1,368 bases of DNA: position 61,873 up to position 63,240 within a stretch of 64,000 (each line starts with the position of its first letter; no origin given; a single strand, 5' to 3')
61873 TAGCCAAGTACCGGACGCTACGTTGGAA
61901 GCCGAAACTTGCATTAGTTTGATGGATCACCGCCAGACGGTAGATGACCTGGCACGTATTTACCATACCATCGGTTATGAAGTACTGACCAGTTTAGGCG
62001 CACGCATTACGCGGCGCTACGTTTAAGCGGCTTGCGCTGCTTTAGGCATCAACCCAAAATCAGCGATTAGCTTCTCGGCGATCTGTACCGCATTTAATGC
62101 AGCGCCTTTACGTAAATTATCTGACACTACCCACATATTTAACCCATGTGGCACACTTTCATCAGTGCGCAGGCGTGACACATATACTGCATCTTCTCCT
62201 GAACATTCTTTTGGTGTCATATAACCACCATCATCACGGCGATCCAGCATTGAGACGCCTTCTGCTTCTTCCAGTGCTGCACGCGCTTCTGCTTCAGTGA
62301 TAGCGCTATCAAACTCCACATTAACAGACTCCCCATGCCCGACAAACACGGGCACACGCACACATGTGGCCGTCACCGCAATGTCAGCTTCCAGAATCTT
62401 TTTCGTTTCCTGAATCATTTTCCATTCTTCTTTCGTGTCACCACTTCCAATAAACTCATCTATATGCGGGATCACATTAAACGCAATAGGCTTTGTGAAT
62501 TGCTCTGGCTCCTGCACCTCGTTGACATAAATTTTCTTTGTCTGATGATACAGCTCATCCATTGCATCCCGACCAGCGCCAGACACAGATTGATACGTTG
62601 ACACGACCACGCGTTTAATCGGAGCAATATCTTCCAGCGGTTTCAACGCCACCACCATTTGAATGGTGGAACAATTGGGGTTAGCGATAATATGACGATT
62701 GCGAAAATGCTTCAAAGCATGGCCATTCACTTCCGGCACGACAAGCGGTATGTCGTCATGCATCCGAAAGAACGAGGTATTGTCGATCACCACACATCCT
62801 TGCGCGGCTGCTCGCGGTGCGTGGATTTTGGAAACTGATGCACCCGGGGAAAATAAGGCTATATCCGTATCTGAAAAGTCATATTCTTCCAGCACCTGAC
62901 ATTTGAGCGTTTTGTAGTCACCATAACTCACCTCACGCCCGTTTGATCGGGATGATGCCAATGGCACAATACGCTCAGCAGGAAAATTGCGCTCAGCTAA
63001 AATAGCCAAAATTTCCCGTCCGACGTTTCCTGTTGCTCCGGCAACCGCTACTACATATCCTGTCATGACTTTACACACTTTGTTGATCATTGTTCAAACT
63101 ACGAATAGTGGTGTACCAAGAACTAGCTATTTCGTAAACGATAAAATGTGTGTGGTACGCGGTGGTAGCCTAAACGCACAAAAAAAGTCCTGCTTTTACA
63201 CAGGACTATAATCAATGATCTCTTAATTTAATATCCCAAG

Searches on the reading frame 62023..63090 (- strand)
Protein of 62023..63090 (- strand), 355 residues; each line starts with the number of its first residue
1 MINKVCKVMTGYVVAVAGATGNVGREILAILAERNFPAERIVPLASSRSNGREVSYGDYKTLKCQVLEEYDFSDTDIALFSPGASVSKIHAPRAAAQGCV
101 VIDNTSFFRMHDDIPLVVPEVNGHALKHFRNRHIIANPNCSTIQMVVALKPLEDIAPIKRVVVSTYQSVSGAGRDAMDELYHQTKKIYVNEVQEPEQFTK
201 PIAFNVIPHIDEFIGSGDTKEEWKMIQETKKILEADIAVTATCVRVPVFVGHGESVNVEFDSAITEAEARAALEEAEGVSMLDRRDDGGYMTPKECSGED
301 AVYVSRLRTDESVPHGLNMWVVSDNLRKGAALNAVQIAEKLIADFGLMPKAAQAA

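Call 72: find_encoding_contigs(protein=window:62023-63090:-, flank=10000, max_places=3)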
Protein window:62023-63090:- (355 aa): 1 contig read that carries it; 1 place shown.
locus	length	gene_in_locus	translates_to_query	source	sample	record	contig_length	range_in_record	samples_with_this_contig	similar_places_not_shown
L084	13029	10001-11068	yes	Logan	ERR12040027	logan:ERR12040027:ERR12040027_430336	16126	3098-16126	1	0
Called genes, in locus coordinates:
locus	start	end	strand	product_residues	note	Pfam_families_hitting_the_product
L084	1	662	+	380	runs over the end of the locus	PF01612:DNA_pol_A_exo1, PF00570:HRDC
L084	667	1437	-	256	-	-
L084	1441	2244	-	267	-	PF07963:N_methyl (weak)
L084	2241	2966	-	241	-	-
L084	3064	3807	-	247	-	PF01479:S4, PF01728:FtsJ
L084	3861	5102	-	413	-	PF00563:EAL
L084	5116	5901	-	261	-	-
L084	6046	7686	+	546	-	PF05496:RuvB_N (faint), PF13177:DNA_pol3_delta2, PF13245:AAA_19 (faint), PF00004:AAA, PF13401:AAA_22 (weak), PF22608:DNAX_ATPase_lid, PF12169:DNA_pol3_gamma3, PF12362:DUF3646, +1 more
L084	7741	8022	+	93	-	PF02575:YbaB_DNA_bd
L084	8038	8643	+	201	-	PF21176:RecR_HhH, PF02132:RecR_ZnF (weak), PF01751:Toprim, PF13662:Toprim_4, PF21175:RecR_C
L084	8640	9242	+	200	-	PF03548:LolA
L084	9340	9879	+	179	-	-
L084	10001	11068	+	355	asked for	PF01118:Semialdhyde_dh, PF02774:Semialdhyde_dhC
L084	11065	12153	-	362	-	PF01168:Ala_racemase_N, PF00842:Ala_racemase_C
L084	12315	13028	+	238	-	?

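Call 95: search_protein_families(library=ncbifam, proteins=[L084:667-1437:-, L084:1441-2244:-, L084:2241-2966:-, L084:3861-5102:-, L084:5116-5901:-], max_evalue=0.01)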
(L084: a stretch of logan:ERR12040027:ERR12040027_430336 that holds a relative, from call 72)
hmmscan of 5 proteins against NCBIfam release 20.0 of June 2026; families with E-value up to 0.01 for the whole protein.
L084:667-1437:- (256 aa): 1 family
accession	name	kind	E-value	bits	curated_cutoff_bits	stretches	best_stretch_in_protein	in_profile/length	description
TIGR02532.1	IV_pilin_GFxxxE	domain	0.0051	16.6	16.3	1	14-33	2-21/24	prepilin-type N-terminal cleavage/methylation domain-containing protein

L084:1441-2244:- (267 aa): 3 families
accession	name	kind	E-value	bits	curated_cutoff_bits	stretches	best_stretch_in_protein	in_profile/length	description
TIGR02532.1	IV_pilin_GFxxxE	domain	2.2e-05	24.1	16.3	1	13-36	1-24/24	prepilin-type N-terminal cleavage/methylation domain-containing protein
NF007800.0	PRK10506.1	equivalog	6e-05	22.9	158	1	11-71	6-66/163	prepilin peptidase-dependent protein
TIGR01708.2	typeII_sec_gspH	equivalog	0.002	18.2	80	1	13-63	1-51/169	type II secretion system minor pseudopilin GspH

L084:2241-2966:- (241 aa): 3 families
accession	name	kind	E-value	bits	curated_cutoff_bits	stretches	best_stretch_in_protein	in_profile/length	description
TIGR01708.2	typeII_sec_gspH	equivalog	0.00023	21.2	80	1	2-53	2-53/169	type II secretion system minor pseudopilin GspH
TIGR01710.1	typeII_sec_gspG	equivalog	0.00037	20.5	88.85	1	2-62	1-61/134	type II secretion system major pseudopilin GspG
TIGR02532.1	IV_pilin_GFxxxE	domain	0.00044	20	16.3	1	2-23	2-23/24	prepilin-type N-terminal cleavage/methylation domain-containing protein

L084:3861-5102:- (413 aa): 15 families
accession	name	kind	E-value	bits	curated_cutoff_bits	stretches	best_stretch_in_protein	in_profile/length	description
NF045675.1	PhdiestaseDibA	equivalog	3.8e-37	127.9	980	1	167-409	369-616/623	phosphodiesterase DibA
NF045673.1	c-di-GMPRcptLapD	equivalog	1.3e-36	126.2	1020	1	19-408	254-644/647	cyclic di-GMP receptor LapD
NF052458.1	PhdiestGepA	equivalog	4.9e-33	114.3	1200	1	33-408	452-831/840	phosphodiesterase GepA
NF008807.1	PRK11829.1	equivalog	2.8e-32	111.7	733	1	175-410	415-653/670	biofilm formation regulator HmsP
NF053781.1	cdiGMPphdstlr2612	equivalog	5.7e-32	110.4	1600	1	178-408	1018-1255/1268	Tlr1612 family c-di-GMP phosphodiesterase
NF007474.0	PRK10060.1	equivalog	9.4e-32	110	782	1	180-408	413-644/663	cyclic di-GMP phosphodiesterase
NF007298.0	PRK09776.1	equivalog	5.3e-30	104.1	1135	1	157-407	843-1095/1111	diguanylate cyclase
NF008467.0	PRK11359.1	equivalog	3.2e-28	98.2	857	1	18-408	389-782/800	oxygen-sensing cyclic-di-GMP phosphodiesterase DosP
NF007839.0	PRK10551.1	equivalog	7.9e-28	97.3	461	1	179-408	267-500/518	cyclic di-GMP phosphodiesterase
NF052265.1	EAL_dom_RimA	equivalog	1.9e-23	83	430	1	187-410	15-235/248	S6 modification regulatory phosphodiesterase RimA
NF008281.1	PRK11059.1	equivalog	1.1e-22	80.1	663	1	180-407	401-628/633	RNase E specificity factor CsrD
NF052596.1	RR_EAL_PvrR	equivalog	3.5e-17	62.1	580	1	157-405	123-376/398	response regulator cyclic di-GMP phosphodiesterase PvrR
NF051476.1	CDiGphdiTpdA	equivalog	4e-14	52.3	1000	1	186-405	357-567/570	cyclic di-GMP phosphodiesterase TpdA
NF051880.1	FlagAsmCDGMPTipF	equivalog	8.5e-14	51.2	600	1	142-409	114-394/421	flagella assembly cyclic-di-GMP phosphodiesterase TipF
NF008617.0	PRK11596.1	equivalog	2.7e-10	40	190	1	225-408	70-242/255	cyclic-guanylate-specific phosphodiesterase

L084:5116-5901:- (261 aa): 0 families
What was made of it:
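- Two pilins in this genome hit GspH or GspG weakly (call 95).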
